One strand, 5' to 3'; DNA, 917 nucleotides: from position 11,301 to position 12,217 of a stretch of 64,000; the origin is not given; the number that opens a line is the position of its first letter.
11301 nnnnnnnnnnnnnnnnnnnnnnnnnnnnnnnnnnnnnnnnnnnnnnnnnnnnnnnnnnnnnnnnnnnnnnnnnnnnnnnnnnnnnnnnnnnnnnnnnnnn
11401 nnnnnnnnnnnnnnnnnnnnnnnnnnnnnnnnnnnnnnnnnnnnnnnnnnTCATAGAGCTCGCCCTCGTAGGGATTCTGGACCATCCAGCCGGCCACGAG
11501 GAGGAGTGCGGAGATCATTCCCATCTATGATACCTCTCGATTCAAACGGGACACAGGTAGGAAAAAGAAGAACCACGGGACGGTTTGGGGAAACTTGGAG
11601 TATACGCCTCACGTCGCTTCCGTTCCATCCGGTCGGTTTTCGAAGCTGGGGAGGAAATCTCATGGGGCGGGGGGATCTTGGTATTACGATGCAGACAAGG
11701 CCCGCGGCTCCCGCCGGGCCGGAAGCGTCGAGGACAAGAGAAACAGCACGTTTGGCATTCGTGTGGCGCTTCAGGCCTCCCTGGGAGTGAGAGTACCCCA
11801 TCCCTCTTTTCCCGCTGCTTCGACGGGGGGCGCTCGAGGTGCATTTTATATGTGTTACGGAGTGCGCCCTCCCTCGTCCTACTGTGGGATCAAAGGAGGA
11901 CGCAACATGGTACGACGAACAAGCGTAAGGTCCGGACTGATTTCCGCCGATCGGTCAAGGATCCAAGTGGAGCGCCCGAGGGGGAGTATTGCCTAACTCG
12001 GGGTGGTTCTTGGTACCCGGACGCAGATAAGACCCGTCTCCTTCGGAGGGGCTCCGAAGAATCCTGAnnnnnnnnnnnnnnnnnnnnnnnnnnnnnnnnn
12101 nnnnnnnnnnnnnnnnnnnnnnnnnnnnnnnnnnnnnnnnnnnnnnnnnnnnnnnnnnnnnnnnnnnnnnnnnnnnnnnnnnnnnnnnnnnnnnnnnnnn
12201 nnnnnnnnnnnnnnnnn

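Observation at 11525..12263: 740-bp low-GC divergent intergenic region with a duplicated element whose differences are mostly third-codon-position, plus a perfect-SD 29-codon mini-ORF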

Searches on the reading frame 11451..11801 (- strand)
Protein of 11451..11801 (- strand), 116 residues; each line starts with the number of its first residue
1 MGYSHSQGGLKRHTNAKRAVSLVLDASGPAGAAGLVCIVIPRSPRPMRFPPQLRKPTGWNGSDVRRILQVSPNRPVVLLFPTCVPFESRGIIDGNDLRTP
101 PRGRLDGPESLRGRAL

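Call 35: search_protein_families(library=pfam, proteins=[window:11451-11801:-], max_evalue=10)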
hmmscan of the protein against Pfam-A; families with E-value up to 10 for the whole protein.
window:11451-11801:- (116 aa): 0 families

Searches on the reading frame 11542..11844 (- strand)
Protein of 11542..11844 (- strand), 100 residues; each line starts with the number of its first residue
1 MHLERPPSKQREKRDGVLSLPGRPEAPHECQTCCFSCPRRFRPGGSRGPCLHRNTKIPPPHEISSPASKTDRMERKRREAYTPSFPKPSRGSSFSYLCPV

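Call 35: search_protein_families(library=pfam, proteins=[window:11542-11844:-], max_evalue=10)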
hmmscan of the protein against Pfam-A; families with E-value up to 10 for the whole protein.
window:11542-11844:- (100 aa): 1 family
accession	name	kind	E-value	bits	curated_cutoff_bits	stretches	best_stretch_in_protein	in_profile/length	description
PF24429.1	CSLinker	-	0.02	14.9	27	1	73-93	13-32/38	CSLinker motif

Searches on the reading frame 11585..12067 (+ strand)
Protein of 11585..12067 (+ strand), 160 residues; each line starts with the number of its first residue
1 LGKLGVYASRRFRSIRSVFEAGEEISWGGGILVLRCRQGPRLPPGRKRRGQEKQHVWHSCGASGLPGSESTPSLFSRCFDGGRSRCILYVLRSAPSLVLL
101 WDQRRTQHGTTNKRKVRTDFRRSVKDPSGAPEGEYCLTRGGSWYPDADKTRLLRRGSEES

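Call 13: search_protein_families(library=pfam, proteins=[window:11585-12067:+, window:11595-11996:+], max_evalue=0.01)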
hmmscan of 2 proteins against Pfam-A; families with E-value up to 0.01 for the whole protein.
window:11585-12067:+ (160 aa): 0 families

window:11595-11996:+ (133 aa): 0 families

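Call 35: search_protein_families(library=pfam, proteins=[window:11585-12064:+, window:11595-11993:+], max_evalue=10)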
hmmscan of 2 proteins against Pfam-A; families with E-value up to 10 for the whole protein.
seq(160 aa): 1 family
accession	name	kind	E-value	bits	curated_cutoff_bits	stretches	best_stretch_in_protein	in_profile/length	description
PF13211.12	DUF4019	-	0.15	13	26.5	1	102-146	39-81/104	Protein of unknown function (DUF4019)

seq(133 aa): 0 families

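Call 55: find_homologous_proteins(query=window:11595-11993:+, max_evalue=10)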
Query window:11595-11993:+: 24 candidates shared short words with the query, none scored E <= 10.
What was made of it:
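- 11907..11996 (+): 29-codon mini-ORF behind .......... It is in the same frame as relic A and is probably not a gene. It has no homologues (call 55).
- On Small protein or leader peptide gene (29-codon ORF at 11907): No relatives were found (call 55).
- The 133-aa ORF that contains both copy 1 and the mini-ORF has no relative in 5.8 billion proteins (call 55).
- Tried and rejected: Word-index search with the 133-aa ORF: nothing (call 55).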

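Call 57: search_protein_representatives(protein=window:11585-12064:+)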
Query: 160 residues. Proteins with E-value up to 0.001 (for the whole library): 4; up to 1e-10: 0; up to 1e-30: 0. The best 4 are listed.
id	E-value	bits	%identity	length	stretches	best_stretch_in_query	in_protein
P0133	1.6e-08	51.1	31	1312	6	115-156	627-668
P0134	1.1e-05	41.8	42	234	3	120-151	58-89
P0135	2.3e-04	37.6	35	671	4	114-149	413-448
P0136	8.9e-04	35.6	41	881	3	121-156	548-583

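Call 60: search_protein_families(library=pfam, proteins=[P0134, P0136, P0133], max_evalue=10)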
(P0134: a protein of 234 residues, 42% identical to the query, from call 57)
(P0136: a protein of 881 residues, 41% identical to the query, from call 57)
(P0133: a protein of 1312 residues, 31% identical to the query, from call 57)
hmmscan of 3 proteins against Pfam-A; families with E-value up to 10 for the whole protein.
P0134 (234 aa): 3 families
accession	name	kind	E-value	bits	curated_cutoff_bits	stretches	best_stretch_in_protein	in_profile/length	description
PF03781.23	FGE-sulfatase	-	1.4e-24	87.6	23.3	4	115-166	200-254/255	Sulfatase-modifying factor enzyme 1-like domain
PF18468.6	Pfk_N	-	0.00016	22.5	26.8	1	158-188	23-53/98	Phosphofructokinase N-terminal domain yeast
PF12471.13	GTP_CH_N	-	0.011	15.9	25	2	166-191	33-58/193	GTP cyclohydrolase N terminal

P0136 (881 aa): 5 families
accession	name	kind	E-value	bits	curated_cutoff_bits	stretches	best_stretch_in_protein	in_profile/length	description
PF03781.23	FGE-sulfatase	-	9.3e-131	435.5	23.3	3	35-321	3-255/255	Sulfatase-modifying factor enzyme 1-like domain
PF09603.15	Fib_succ_major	-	0.00012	22.9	33.9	3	752-774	68-90/187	Fibrobacter succinogenes major domain (Fib_succ_major)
PF22745.1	Nlig-Ia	-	0.055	14.6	27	0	450-489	43-82/92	DNA ligase-like, N-terminal NAD+-binding domain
PF03644.19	Glyco_hydro_85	-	0.17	11.8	22.2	0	689-712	134-157/302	Glycosyl hydrolase family 85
PF20109.4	Trans_reg_dom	-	4.9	8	23.8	0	762-806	21-58/60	Proteobacterial transcriptional regulator-like domain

P0133 (1312 aa): 13 families
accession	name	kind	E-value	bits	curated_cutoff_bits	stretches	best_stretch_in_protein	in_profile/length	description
PF17803.7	Cadherin_4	-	3.4e-59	197.7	25.1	9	376-436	10-63/71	Bacterial cadherin-like domain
PF17963.7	Big_9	-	5.1e-43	146.3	23.6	9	377-471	1-87/89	Bacterial Ig domain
PF17892.7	Cadherin_5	-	9.7e-16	57.8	26.5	1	376-473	1-96/98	Cadherin-like domain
PF16467.10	DUF5048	-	2e-11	44.3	32.3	0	550-583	62-95/103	Domain of unknown function (DUF5048)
PF19077.6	Big_13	-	1.6e-10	41.8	27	1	188-262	23-94/102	Bacterial Ig-like domain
PF10369.15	ALS_ss_C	-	9.3e-10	38.8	23.2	7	563-588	22-47/74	Small subunit of acetolactate synthase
PF23560.1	GBD_Hemicentin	-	3.3e-06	27.4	27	7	562-593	13-44/100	Hemicentin galactose-binding domain-like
PF18042.7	ORF_12_N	-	0.00054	20.8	26.7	0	566-589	58-81/94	ORF 12 gene product N-terminal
PF07725.18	LRR_3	-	0.018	15.3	20.2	0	549-560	8-19/20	Leucine Rich Repeat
PF13927.12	Ig_3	-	0.14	13.1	30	1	178-250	1-77/78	Immunoglobulin domain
PF17996.7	CE2_N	-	0.36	11.3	27.9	0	517-581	24-81/108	Carbohydrate esterase 2 N-terminal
PF12971.12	NAGLU_N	-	0.42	10.9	28.3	0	560-593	26-54/82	Alpha-N-acetylglucosaminidase (NAGLU) N-terminal domain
PF18277.6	AbrB_C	-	1.1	9.5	22.8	0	597-612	6-26/37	AbrB C-terminal domain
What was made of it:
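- On FGE-sulfatase domain (PF03781): The natural peptides give no hit at E <= 10 (calls 35, 60).
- Neither natural peptide on its own gives a Pfam hit at E <= 10 (calls 35, 60).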
